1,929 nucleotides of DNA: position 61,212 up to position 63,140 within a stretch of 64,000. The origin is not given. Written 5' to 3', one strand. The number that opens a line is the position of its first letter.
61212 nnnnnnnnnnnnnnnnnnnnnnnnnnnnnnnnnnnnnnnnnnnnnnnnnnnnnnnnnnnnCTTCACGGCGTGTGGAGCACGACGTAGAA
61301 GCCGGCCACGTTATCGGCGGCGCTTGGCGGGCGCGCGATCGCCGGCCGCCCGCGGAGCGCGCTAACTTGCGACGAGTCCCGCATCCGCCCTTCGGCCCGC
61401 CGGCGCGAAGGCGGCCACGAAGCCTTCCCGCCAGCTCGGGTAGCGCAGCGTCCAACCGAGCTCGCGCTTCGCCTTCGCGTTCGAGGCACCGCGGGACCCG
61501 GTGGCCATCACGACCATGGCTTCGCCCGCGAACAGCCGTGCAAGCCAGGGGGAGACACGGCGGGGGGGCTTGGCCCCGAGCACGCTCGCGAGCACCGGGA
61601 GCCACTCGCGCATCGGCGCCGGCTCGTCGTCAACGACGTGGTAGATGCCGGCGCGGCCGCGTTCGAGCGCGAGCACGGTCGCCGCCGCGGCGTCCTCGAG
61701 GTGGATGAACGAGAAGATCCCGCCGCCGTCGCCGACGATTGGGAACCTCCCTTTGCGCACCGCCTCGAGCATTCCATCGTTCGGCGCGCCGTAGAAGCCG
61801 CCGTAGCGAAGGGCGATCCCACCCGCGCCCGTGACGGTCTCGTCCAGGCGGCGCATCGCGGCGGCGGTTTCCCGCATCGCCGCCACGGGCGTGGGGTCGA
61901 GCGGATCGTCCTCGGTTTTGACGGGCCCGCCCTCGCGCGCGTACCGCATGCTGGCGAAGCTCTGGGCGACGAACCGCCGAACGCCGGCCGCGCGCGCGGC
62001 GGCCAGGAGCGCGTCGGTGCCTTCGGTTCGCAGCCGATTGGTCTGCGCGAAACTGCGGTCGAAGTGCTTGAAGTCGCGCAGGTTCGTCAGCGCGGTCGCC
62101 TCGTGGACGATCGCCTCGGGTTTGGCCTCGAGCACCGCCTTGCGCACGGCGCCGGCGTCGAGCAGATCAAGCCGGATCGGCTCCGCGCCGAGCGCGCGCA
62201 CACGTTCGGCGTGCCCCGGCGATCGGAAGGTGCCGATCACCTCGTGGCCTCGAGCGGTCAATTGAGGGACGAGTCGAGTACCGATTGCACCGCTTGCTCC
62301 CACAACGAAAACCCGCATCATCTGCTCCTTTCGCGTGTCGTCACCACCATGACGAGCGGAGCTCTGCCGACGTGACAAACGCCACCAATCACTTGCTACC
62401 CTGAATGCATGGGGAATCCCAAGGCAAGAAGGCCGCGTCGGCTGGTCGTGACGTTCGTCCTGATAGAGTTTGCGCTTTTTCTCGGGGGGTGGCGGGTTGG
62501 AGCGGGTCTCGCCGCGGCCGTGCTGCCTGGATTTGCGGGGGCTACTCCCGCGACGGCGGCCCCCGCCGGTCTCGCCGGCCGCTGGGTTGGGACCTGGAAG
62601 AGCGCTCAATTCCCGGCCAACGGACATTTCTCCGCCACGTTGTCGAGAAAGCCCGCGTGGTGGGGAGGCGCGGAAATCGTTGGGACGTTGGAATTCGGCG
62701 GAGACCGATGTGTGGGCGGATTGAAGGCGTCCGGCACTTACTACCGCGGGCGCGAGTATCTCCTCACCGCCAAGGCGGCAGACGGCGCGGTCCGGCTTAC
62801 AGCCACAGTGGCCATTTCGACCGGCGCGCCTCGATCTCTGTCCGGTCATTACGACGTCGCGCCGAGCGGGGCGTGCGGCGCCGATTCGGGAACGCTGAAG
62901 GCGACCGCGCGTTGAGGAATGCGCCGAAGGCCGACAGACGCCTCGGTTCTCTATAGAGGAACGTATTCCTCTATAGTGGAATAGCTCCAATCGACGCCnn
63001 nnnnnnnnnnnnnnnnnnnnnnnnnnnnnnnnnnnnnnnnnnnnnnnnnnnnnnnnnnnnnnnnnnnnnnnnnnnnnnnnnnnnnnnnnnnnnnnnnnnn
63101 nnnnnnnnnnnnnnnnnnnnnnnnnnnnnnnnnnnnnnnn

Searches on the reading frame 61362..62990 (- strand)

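Call 53: search_protein_families(library=pfam, proteins=[window:61362-62990:-], max_evalue=0.00001)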
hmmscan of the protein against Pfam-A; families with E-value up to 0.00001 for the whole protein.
window:61362-62990:- (542 aa): 6 families
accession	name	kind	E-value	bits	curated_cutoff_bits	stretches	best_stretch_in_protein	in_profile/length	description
PF01370.27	Epimerase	-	3.6e-21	76.1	20.9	1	227-448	1-231/240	NAD dependent epimerase/dehydratase family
PF13460.12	NAD_binding_10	-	2.3e-15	57.4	27.2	1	231-356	1-109/184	NAD(P)H-binding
PF16363.11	GDP_Man_Dehyd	-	7.3e-10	39.2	27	1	228-367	1-150/332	GDP-mannose 4,6 dehydratase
PF04321.23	RmlD_sub_bind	-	9.3e-08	31.9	27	1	225-336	1-93/287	RmlD substrate binding domain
PF05368.20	NmrA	-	1.1e-06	28.9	27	1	226-348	4-110/298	NmrA-like family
PF01073.25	3Beta_HSD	-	4.7e-06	26.3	22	1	229-441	2-228/280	3-beta hydroxysteroid dehydrogenase/isomerase family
